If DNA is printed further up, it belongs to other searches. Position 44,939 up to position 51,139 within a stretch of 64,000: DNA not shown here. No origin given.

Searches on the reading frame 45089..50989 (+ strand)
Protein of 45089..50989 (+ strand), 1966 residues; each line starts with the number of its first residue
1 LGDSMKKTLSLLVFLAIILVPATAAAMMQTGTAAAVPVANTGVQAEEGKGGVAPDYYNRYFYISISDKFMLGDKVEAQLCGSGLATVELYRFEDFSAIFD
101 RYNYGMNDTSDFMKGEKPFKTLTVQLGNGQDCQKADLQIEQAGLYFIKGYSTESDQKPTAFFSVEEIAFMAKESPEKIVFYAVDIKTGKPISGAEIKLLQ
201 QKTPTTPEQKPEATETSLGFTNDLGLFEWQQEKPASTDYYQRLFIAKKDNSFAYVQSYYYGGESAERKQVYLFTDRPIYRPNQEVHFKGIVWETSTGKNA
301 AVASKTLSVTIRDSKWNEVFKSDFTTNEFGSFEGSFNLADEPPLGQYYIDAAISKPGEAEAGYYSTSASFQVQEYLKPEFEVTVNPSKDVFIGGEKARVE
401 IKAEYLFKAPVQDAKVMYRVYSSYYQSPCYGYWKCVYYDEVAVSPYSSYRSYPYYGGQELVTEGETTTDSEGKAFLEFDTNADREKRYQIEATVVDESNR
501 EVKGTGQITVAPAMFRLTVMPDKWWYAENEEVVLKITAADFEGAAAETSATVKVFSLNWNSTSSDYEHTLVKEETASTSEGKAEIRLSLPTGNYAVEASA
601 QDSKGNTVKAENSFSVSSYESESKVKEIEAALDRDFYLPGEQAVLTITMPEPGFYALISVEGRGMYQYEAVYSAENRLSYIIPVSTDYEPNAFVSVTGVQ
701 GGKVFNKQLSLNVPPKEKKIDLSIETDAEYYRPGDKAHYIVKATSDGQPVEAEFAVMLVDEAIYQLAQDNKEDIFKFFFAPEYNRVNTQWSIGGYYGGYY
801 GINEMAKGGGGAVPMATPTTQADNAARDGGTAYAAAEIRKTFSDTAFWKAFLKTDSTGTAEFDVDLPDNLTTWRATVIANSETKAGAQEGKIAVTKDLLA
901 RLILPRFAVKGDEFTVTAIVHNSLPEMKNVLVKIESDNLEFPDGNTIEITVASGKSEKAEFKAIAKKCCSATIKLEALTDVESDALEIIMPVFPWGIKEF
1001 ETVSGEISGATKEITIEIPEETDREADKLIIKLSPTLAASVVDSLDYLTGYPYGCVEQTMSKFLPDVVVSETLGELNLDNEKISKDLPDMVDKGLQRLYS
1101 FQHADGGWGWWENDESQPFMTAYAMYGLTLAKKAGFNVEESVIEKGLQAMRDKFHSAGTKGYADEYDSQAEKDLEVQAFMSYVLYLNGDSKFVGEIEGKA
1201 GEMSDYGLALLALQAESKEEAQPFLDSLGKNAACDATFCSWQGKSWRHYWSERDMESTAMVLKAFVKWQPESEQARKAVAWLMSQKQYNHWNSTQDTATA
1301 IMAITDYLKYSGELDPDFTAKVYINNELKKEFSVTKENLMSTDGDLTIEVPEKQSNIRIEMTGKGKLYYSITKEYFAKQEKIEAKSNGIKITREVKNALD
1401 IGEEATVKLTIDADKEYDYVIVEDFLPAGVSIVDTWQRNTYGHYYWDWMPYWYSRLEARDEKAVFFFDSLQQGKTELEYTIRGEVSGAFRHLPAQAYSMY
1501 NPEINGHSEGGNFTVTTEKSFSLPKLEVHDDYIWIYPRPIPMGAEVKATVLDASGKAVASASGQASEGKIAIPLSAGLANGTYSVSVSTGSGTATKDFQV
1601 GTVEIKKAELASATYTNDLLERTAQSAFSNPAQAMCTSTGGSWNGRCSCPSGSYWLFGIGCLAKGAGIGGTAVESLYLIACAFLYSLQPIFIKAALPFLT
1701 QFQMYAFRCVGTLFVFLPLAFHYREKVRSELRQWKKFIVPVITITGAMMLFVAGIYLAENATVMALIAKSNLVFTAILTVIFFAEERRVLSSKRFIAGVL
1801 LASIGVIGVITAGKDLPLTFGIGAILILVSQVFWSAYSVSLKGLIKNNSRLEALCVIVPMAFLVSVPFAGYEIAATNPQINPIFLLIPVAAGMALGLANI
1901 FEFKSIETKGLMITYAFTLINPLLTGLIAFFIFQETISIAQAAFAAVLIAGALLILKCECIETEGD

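Call 60: search_protein_families(library=pfam, proteins=[window:45089-50989:+], max_evalue=0.001)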
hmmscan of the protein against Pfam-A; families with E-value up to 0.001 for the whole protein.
window:45089-50989:+ (1966 aa): 9 families
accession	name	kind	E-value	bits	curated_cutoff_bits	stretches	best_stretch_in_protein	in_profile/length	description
PF01835.25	MG2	-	2.8e-27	95.3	32.8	1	269-372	1-96/96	MG2 domain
PF17973.7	bMG10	-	3e-26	92.6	26.2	1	1369-1503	2-131/131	Bacterial Alpha-2-macroglobulin MG10 domain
PF07678.20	TED_complement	-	2.1e-23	83.4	22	2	1041-1151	15-124/312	A-macroglobulin TED domain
PF00207.28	A2M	-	2.6e-20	72.5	21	1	845-933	1-91/92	Alpha-2-macroglobulin family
PF07703.20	A2M_BRD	-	1.1e-17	65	22.7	1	630-766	3-140/140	Alpha-2-macroglobulin bait region domain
PF00892.27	EamA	-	1.2e-15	58.4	28.2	2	1822-1956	2-134/135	EamA-like transporter family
PF17791.7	MG3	-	6.7e-06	26.7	23.1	0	374-414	1-41/84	Macroglobulin domain MG3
PF18962.6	Por_Secre_tail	-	5.6e-05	23.8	27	0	1545-1598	21-73/75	Secretion system C-terminal sorting domain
PF13860.13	FlgD_ig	-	0.00024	21.4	27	0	1545-1591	24-77/79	FlgD Ig-like domain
